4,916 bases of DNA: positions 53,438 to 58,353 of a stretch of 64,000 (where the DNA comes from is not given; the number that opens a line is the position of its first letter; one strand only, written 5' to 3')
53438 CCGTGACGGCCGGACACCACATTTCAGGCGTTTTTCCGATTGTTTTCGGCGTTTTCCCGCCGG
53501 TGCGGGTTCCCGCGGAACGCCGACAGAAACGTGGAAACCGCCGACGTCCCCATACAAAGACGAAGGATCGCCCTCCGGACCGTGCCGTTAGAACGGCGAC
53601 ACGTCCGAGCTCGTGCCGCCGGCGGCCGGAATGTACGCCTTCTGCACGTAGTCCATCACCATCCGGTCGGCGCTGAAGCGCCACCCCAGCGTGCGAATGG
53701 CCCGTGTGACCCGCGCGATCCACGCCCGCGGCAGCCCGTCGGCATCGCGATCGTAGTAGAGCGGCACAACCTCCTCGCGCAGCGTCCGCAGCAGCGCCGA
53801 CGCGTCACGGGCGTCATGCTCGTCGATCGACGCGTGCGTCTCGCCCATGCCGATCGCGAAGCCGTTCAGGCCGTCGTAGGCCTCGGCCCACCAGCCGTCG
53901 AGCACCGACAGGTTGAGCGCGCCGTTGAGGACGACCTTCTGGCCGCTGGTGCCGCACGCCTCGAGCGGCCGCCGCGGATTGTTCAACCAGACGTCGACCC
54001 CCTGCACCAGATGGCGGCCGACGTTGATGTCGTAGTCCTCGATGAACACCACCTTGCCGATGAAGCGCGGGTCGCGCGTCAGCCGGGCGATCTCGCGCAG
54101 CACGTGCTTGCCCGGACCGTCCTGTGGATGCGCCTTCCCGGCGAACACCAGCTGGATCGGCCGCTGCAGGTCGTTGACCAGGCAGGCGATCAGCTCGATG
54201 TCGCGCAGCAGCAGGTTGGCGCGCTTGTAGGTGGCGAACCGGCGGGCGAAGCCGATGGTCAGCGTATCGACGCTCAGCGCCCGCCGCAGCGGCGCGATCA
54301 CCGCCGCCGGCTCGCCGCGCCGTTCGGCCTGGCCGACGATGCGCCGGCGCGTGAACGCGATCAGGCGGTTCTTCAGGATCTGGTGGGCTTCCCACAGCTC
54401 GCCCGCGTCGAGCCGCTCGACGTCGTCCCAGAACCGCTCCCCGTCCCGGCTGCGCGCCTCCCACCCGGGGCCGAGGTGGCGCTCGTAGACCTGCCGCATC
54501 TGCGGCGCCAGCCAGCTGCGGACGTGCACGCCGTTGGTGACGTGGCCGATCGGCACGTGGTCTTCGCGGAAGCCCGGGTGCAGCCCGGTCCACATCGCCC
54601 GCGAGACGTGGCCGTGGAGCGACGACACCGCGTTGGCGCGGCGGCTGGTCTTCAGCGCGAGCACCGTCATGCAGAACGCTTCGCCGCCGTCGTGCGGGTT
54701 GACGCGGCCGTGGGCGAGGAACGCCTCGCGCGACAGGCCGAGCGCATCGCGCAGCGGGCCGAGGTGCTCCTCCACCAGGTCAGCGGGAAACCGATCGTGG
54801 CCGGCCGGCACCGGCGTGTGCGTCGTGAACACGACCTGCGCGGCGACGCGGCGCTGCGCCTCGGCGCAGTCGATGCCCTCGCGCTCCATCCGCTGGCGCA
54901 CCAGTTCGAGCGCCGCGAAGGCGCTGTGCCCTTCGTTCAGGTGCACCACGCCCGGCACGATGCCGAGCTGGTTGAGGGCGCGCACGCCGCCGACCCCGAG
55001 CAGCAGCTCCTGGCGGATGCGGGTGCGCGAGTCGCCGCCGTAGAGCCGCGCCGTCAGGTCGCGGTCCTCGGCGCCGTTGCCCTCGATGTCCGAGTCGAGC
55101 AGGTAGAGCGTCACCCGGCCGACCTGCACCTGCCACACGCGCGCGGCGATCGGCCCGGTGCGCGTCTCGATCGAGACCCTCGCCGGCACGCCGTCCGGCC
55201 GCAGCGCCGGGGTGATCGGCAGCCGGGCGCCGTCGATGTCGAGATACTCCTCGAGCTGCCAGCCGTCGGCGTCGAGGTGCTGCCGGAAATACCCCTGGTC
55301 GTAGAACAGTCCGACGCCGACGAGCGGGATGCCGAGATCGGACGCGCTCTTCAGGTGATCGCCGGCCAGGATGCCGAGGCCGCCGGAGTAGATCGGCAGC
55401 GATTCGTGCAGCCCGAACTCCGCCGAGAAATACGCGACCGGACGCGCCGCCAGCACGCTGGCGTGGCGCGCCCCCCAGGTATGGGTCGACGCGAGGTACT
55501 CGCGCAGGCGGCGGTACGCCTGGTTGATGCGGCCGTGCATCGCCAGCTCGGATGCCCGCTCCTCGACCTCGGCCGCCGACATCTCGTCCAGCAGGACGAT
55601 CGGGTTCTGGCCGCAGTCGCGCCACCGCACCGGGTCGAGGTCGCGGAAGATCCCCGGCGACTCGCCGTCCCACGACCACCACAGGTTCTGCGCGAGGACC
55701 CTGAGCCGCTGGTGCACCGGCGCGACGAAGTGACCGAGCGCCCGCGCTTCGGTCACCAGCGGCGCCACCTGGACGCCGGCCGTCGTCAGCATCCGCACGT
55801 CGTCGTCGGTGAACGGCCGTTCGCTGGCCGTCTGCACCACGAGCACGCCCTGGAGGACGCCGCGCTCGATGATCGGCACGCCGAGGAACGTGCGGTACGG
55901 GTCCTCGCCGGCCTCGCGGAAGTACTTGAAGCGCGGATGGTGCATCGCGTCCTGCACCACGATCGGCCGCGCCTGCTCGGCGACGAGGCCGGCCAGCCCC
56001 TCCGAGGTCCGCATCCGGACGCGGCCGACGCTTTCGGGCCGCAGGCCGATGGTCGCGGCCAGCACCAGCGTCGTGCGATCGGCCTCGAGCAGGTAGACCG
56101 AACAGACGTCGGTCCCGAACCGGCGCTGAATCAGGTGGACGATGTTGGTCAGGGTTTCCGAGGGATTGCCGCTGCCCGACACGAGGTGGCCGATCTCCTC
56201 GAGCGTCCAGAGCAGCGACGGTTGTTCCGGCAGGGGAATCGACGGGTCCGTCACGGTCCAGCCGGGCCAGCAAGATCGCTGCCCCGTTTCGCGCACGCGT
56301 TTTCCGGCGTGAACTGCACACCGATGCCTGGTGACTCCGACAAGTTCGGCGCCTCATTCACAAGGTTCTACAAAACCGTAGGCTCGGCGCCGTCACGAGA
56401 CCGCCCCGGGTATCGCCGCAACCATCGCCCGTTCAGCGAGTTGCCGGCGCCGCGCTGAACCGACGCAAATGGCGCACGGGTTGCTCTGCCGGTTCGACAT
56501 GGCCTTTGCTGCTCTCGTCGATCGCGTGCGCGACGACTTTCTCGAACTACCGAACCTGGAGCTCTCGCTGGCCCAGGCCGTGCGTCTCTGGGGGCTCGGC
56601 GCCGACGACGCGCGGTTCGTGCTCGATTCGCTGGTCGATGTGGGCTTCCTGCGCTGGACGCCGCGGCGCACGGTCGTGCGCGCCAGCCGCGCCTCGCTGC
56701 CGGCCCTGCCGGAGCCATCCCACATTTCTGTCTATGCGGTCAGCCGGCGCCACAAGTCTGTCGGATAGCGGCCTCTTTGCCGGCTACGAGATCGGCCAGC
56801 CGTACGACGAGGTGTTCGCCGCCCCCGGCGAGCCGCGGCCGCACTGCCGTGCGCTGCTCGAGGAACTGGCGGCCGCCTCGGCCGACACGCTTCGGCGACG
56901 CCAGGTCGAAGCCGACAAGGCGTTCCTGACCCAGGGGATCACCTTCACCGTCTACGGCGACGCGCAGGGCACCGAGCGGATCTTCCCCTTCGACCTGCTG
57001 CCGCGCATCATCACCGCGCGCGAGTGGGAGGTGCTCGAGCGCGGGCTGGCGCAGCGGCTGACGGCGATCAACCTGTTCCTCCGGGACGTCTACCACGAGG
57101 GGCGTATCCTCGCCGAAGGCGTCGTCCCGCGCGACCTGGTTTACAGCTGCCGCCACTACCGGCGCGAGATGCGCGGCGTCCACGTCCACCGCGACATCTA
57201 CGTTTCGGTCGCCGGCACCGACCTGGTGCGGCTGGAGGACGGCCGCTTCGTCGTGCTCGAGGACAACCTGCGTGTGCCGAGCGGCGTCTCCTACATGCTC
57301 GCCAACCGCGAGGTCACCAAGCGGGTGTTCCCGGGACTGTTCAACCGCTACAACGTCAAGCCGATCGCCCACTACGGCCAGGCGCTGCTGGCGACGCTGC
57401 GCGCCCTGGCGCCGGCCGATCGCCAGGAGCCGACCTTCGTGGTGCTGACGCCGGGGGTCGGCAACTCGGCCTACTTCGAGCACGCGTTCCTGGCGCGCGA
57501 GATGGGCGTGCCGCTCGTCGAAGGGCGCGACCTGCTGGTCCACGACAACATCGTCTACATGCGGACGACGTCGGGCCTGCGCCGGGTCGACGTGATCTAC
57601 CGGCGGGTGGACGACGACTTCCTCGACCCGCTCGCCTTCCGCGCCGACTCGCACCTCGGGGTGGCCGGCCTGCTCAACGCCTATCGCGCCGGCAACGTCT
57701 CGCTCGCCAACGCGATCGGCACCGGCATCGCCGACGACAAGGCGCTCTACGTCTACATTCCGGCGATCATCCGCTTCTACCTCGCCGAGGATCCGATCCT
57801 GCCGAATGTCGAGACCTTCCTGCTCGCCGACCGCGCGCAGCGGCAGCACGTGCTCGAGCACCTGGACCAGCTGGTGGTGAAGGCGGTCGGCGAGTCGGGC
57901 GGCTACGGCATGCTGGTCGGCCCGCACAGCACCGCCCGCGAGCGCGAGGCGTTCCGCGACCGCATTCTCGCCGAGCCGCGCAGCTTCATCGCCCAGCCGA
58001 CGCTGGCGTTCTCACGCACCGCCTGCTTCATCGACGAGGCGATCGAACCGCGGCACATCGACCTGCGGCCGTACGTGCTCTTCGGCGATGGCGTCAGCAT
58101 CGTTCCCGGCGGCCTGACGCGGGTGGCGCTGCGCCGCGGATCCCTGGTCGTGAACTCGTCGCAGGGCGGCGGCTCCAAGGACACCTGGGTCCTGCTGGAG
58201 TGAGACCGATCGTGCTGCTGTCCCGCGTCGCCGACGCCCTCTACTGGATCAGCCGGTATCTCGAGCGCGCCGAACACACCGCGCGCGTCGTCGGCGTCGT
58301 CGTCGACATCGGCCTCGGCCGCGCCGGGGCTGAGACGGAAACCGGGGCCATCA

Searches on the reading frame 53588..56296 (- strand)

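Call 11: search_protein_families(library=pfam, proteins=[window:53588-56296:-], max_evalue=0.001)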
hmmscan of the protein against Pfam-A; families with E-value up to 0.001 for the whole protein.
window:53588-56296:- (902 aa): 5 families
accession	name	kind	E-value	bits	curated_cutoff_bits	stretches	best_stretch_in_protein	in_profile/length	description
PF00343.26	Phosphorylase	-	3.7e-28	98.7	27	2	450-803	219-581/713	Carbohydrate phosphorylase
PF11897.13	DUF3417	-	9.5e-27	94.1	25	1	196-300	6-109/109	Protein of unknown function (DUF3417)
PF13185.12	GAF_2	-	2.8e-19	70.1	28.6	1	45-178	4-132/136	GAF domain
PF01590.32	GAF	-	4.2e-19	69.8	22.4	1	45-178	2-130/133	GAF domain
PF13492.12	GAF_3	-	5.2e-13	50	27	1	45-178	2-124/129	GAF domain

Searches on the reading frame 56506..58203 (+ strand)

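Call 11: search_protein_families(library=pfam, proteins=[window:56506-58203:+], max_evalue=0.001)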
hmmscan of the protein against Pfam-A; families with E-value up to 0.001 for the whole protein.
window:56506-58203:+ (565 aa): 2 families
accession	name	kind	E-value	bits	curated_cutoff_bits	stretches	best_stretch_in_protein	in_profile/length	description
PF14403.11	CP_ATPgrasp_2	-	2.3e-166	553.8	32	1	166-541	1-374/374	Circularly permuted ATP-grasp type 2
PF04174.18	CP_ATPgrasp_1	-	8.9e-149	495.4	23.1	1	166-497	1-332/332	A circularly permuted ATPgrasp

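Call 82: search_protein_families(library=pfam, proteins=[window:56776-58203:+], max_evalue=0.001)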
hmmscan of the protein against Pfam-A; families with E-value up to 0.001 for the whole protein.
window:56776-58203:+ (475 aa): 2 families
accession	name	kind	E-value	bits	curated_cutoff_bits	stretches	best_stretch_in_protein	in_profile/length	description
PF14403.11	CP_ATPgrasp_2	-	1.3e-166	554.6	32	1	76-451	1-374/374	Circularly permuted ATP-grasp type 2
PF04174.18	CP_ATPgrasp_1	-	5.2e-149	496.2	23.1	1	76-407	1-332/332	A circularly permuted ATPgrasp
